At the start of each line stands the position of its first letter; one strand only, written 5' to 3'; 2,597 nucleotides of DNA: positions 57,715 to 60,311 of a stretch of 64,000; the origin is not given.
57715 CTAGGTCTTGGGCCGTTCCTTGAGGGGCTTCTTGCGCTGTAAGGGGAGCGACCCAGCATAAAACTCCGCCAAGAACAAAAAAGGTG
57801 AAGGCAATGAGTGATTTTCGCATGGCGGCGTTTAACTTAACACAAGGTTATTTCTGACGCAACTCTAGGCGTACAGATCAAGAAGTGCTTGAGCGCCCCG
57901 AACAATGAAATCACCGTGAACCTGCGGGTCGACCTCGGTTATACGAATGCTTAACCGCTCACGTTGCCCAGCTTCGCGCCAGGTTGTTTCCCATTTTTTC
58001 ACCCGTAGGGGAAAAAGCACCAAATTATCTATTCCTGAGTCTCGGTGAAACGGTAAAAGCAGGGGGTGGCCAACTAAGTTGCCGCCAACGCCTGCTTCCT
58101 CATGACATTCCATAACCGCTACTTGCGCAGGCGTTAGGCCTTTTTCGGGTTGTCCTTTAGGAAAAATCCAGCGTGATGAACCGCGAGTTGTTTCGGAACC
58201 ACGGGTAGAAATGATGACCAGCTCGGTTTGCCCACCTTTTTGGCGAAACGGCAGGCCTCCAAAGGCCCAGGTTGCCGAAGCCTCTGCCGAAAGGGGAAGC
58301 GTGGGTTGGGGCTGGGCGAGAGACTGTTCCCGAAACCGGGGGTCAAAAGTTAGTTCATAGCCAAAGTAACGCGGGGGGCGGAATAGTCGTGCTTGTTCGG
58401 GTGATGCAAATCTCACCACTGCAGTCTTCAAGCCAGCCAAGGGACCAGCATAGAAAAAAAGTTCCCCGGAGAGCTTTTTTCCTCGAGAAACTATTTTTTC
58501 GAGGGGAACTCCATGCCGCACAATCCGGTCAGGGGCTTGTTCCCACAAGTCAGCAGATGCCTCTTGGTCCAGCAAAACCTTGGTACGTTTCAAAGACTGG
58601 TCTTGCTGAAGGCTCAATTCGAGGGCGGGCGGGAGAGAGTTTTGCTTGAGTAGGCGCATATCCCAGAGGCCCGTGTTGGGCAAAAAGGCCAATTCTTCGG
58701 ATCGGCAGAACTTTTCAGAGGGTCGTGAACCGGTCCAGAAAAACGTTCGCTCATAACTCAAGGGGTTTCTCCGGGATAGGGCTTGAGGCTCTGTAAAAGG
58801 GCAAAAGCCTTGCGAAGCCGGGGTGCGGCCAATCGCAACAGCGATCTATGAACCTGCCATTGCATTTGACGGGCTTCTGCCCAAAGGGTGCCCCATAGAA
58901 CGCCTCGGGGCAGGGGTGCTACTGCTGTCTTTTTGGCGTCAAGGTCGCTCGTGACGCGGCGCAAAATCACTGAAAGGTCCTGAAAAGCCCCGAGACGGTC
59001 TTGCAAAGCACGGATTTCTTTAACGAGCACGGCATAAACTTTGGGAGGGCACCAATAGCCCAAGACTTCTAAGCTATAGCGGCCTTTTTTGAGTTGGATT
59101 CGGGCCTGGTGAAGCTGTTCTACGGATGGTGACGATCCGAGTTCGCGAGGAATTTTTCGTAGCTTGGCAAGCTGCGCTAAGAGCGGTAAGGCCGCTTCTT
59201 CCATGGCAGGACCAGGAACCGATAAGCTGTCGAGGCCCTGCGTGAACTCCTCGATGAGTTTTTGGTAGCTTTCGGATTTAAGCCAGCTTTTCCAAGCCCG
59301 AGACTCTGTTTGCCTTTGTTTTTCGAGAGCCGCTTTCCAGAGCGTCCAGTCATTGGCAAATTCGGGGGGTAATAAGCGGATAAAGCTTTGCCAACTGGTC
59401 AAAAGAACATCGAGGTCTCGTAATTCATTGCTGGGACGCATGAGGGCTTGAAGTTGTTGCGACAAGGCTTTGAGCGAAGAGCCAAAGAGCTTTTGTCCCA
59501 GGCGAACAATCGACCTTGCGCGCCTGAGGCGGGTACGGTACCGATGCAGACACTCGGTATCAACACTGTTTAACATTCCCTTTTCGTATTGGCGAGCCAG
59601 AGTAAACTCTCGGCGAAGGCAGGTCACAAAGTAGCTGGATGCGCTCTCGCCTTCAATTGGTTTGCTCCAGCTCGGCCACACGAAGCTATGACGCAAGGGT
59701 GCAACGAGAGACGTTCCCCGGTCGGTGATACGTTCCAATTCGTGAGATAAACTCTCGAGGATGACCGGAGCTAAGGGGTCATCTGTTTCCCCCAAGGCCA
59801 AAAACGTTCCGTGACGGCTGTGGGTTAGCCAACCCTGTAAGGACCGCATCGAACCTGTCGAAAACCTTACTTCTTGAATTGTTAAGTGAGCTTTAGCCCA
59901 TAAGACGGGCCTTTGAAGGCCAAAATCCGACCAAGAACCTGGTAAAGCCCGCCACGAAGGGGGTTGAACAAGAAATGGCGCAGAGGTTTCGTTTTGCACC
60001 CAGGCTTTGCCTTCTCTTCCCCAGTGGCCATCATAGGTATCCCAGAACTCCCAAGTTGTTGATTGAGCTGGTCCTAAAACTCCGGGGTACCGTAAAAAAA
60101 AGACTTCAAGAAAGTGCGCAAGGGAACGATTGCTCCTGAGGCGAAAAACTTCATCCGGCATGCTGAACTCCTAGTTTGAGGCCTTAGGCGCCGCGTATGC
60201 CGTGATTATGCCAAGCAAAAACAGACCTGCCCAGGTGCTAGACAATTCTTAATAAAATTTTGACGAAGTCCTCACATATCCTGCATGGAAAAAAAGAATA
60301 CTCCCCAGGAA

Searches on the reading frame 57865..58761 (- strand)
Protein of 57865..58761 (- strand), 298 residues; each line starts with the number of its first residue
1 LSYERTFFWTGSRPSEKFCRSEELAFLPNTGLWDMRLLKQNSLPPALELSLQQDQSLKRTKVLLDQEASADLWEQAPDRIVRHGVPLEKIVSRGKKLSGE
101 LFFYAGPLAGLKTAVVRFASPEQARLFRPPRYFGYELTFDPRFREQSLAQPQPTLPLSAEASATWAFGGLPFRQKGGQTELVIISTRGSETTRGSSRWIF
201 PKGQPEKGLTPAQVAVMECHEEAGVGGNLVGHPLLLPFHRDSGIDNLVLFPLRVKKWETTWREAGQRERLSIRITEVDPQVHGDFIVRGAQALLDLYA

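Call 60: search_protein_families(library=pfam, proteins=[window:57865-58761:-])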
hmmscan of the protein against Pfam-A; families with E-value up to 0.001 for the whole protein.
window:57865-58761:- (298 aa): 1 family
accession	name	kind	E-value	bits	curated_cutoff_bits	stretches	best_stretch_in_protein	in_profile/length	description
PF00293.34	NUDIX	-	4.4e-06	27.2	21.1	1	166-230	5-63/134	NUDIX domain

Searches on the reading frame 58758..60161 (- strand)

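Call 60: search_protein_families(library=pfam, proteins=[window:58758-60161:-])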
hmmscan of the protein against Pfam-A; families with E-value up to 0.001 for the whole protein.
window:58758-60161:- (467 aa): 1 family
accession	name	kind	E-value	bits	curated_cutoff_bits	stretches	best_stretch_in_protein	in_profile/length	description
PF05235.19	CHAD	-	9e-39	134.2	25.6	1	182-401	3-225/228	CHAD domain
